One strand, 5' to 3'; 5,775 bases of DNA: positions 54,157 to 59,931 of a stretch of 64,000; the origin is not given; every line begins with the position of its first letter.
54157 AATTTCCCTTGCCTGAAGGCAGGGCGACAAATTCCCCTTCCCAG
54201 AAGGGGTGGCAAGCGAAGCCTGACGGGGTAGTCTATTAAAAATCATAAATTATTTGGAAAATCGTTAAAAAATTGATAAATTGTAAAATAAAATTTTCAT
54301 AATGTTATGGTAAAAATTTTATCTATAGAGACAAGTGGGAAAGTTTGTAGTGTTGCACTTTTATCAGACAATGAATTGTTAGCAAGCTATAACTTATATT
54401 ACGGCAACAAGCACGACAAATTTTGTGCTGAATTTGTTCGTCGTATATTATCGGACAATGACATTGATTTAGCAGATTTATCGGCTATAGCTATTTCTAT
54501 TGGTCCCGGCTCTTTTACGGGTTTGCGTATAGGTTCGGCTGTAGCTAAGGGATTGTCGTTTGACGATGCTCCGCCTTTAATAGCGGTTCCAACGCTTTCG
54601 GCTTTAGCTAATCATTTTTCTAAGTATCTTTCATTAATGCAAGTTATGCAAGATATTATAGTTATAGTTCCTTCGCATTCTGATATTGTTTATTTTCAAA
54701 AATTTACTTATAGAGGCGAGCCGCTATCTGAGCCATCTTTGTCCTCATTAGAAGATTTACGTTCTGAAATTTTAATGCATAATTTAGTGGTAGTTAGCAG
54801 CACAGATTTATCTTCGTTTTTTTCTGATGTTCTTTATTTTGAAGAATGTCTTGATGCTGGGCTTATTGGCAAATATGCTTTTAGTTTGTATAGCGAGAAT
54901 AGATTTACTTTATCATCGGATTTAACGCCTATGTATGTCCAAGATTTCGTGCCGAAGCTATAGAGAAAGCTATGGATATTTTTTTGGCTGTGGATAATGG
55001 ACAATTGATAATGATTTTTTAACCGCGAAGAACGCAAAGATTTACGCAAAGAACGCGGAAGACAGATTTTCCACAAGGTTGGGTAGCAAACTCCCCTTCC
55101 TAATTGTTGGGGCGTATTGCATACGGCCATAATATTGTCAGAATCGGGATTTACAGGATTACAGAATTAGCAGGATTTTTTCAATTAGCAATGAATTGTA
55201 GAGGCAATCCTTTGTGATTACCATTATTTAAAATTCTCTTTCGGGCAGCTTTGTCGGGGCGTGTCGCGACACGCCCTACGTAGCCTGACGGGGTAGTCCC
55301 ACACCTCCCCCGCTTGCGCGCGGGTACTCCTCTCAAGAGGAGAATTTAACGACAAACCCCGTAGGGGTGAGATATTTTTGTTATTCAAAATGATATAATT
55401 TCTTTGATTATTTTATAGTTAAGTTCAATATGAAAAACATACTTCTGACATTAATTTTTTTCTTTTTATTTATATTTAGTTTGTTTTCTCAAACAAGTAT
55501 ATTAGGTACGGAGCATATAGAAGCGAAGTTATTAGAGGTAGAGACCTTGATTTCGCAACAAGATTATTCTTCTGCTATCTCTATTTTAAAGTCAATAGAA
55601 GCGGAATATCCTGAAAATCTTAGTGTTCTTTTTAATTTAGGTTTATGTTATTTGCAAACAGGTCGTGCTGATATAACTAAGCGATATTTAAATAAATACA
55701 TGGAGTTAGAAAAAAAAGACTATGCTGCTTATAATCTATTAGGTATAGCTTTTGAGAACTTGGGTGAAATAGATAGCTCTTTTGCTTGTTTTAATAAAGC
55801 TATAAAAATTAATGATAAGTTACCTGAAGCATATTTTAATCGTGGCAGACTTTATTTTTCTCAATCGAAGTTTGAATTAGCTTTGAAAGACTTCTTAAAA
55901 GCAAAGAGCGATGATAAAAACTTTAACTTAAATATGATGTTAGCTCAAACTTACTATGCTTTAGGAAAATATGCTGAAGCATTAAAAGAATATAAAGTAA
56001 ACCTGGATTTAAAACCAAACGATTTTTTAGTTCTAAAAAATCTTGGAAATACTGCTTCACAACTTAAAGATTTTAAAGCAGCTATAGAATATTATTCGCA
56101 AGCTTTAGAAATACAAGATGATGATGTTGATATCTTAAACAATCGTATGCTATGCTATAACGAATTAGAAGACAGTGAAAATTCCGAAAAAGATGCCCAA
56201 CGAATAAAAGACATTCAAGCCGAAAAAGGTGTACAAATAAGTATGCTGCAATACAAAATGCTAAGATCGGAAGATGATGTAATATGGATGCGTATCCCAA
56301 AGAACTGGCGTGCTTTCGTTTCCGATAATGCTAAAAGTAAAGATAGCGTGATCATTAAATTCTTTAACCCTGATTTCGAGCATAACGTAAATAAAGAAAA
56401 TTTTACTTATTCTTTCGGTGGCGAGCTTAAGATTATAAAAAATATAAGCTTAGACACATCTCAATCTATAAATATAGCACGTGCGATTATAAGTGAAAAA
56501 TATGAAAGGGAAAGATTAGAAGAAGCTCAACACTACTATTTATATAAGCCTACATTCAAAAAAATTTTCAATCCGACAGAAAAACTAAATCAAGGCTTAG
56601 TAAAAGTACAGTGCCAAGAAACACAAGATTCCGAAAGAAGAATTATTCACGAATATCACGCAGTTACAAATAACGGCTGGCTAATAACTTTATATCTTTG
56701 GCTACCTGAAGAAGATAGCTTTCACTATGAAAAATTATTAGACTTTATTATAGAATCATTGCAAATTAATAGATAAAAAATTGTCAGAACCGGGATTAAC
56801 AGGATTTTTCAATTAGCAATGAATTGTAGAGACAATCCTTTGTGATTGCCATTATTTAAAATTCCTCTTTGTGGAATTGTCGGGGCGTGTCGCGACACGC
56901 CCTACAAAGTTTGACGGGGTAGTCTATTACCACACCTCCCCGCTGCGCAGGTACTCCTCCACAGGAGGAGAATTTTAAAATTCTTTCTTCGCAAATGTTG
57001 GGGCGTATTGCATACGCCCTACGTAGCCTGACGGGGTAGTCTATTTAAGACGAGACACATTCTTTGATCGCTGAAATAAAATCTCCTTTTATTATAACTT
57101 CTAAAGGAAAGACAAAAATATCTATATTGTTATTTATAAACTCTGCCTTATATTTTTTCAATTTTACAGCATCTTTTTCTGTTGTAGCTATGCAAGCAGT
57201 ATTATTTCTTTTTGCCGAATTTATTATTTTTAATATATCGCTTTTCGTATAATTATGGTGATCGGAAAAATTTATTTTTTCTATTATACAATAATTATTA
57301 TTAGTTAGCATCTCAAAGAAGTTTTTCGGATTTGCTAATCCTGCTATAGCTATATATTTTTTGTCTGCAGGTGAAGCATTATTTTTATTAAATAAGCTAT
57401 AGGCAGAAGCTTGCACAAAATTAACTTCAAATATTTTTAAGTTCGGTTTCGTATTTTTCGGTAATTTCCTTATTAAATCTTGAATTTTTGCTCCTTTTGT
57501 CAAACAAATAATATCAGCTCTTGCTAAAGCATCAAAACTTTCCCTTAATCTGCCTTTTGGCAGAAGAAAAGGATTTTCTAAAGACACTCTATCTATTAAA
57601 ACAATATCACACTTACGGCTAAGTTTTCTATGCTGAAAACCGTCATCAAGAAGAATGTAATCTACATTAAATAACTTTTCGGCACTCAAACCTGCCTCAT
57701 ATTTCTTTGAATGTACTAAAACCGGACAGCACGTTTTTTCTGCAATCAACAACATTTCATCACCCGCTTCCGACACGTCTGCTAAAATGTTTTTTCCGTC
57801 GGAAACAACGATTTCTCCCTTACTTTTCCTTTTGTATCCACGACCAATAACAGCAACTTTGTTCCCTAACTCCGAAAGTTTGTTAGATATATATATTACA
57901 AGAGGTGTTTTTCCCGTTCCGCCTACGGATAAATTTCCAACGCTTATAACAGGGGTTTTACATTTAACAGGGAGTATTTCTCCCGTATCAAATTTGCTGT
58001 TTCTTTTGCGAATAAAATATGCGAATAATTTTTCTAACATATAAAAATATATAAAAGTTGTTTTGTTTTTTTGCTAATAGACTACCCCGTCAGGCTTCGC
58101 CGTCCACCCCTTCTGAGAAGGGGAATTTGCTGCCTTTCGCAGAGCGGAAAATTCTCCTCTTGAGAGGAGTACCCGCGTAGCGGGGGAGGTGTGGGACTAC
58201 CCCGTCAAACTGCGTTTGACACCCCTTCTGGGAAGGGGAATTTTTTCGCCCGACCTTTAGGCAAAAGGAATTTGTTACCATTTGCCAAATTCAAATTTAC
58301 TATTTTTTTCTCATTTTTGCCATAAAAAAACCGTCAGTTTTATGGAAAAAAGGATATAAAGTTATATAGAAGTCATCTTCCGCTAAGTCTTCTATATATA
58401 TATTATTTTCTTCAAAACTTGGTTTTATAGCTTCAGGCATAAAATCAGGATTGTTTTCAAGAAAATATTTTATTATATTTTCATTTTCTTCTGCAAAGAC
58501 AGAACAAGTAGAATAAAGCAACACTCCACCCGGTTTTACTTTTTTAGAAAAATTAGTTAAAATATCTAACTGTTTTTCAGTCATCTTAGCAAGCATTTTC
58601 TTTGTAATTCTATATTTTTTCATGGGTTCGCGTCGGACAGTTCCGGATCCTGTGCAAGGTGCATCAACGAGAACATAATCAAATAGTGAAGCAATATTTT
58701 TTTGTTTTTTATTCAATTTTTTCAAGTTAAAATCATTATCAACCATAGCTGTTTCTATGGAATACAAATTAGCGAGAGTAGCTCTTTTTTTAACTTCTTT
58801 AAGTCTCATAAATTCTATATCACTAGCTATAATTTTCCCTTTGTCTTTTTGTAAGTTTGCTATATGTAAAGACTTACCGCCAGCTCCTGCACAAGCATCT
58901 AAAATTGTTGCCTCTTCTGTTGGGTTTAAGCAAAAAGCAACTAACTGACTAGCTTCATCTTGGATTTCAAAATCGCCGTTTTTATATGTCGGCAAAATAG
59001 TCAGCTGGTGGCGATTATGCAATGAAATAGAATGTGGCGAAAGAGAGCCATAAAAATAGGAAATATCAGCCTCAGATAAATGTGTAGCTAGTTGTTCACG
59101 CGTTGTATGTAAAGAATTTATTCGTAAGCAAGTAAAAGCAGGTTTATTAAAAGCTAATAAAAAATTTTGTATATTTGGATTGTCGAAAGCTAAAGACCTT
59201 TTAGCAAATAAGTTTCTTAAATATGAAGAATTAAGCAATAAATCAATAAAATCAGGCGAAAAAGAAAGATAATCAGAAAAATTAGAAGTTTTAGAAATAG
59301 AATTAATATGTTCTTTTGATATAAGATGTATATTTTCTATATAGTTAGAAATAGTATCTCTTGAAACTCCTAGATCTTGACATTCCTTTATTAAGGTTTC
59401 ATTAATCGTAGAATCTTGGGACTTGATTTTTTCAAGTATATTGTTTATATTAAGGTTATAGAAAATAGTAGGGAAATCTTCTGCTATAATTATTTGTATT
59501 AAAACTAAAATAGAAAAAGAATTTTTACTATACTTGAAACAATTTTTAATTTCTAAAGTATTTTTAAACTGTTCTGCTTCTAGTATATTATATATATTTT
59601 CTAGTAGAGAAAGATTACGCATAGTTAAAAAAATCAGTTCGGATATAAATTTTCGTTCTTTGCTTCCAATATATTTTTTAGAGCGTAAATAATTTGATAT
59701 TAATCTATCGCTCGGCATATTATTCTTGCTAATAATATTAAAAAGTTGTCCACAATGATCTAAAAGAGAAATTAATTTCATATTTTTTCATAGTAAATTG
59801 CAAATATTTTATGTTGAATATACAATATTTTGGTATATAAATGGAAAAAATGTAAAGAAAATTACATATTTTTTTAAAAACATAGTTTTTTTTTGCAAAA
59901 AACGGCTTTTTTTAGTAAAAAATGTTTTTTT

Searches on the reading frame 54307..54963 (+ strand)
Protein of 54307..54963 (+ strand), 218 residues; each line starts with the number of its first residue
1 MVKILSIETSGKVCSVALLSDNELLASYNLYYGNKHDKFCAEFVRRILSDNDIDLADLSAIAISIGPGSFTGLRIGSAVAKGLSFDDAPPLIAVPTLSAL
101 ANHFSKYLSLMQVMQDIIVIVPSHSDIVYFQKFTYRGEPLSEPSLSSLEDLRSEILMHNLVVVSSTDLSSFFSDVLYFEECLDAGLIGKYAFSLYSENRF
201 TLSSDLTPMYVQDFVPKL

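Call 54: search_protein_families(library=pfam, proteins=[window:54307-54963:+], max_evalue=0.00001)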
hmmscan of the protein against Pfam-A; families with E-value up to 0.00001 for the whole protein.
window:54307-54963:+ (218 aa): 1 family
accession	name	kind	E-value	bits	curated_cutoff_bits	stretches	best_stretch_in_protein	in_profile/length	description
PF00814.31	TsaD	-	5.9e-16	59.4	24.8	1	35-104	28-97/264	tRNA N6-adenosine threonylcarbamoyltransferase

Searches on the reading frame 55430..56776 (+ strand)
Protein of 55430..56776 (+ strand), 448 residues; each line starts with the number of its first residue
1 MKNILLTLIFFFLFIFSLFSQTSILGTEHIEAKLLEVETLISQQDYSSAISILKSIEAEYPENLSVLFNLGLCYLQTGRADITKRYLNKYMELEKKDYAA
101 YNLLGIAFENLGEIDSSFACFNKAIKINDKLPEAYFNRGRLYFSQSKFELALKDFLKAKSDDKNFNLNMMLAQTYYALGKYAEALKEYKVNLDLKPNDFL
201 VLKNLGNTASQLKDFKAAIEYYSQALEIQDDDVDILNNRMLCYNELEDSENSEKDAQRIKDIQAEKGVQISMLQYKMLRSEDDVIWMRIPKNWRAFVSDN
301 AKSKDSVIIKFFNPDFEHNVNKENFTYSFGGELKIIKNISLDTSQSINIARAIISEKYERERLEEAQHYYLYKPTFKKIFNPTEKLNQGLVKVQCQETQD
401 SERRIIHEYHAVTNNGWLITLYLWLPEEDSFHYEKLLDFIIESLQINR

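Call 54: search_protein_families(library=pfam, proteins=[window:55430-56776:+], max_evalue=0.00001)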
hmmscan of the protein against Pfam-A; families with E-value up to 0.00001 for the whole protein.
window:55430-56776:+ (448 aa): 16 families
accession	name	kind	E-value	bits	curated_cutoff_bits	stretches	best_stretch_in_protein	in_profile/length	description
PF00515.34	TPR_1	-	2.5e-25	87.7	27.8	2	201-231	3-33/34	Tetratricopeptide repeat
PF07719.23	TPR_2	-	3.4e-22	77.1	27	0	201-231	3-33/34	Tetratricopeptide repeat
PF13181.12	TPR_8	-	4.2e-20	70.6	25.7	0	204-231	6-33/34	Tetratricopeptide repeat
PF13432.12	TPR_16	-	5.5e-19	68.7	32.7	0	170-232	2-64/65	Tetratricopeptide repeat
PF13431.12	TPR_17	-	7.5e-19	66.8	24.4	0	120-152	1-33/34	Tetratricopeptide repeat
PF13414.12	TPR_11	-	1.8e-17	63.2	26.8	1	111-145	7-41/42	TPR repeat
PF13424.12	TPR_12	-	2.4e-16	60.1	30.1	1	169-229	7-75/77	Tetratricopeptide repeat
PF14559.12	TPR_19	-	5.5e-16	59.1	25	1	40-102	1-62/68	Tetratricopeptide repeat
PF13428.12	TPR_14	-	9.4e-16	57.2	23.5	0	167-206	3-42/44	Tetratricopeptide repeat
PF13371.12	TPR_9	-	3.9e-12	46.4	35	0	174-235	4-65/73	Tetratricopeptide repeat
PF12895.13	ANAPC3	-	2.9e-10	40.7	27.2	1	118-187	9-78/82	Anaphase-promoting complex, cyclosome, subunit 3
PF13174.12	TPR_6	-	1.8e-08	34.9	26.3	0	66-91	2-27/33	Tetratricopeptide repeat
PF25575.1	TPR_BSK1_C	-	2.5e-08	34.2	42.2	1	197-265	40-109/118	Serine/threonine-protein kinase BSK1-like, TPR repeats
PF23914.1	TPR_CcmH_CycH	-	1.7e-07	31.7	42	0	139-230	57-152/158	Cytochrome c-type biogenesis protein H TPR domain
PF13176.12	TPR_7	-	4.1e-07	30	27.9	0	202-230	2-30/36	Tetratricopeptide repeat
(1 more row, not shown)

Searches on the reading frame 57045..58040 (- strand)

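Call 54: search_protein_families(library=pfam, proteins=[window:57045-58040:-], max_evalue=0.00001)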
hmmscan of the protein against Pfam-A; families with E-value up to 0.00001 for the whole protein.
window:57045-58040:- (331 aa): 1 family
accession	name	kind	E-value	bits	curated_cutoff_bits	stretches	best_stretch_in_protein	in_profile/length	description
PF02606.20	LpxK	-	7e-83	278.9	27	1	2-327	8-325/328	Tetraacyldisaccharide-1-P 4'-kinase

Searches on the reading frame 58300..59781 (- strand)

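Call 54: search_protein_families(library=pfam, proteins=[window:58300-59781:-], max_evalue=0.00001)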
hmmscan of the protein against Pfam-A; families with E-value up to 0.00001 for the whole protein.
window:58300-59781:- (493 aa): 2 families
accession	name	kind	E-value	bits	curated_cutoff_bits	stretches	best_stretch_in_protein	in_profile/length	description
PF01189.24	Methyltr_RsmB-F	-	2.1e-46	158.6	27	1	283-491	2-199/199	16S rRNA methyltransferase RsmB/F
PF22458.1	RsmF-B_ferredox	-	1.2e-07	32.2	27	1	204-258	17-71/74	Methyltr_RsmF/B-like, ferredoxin-like domain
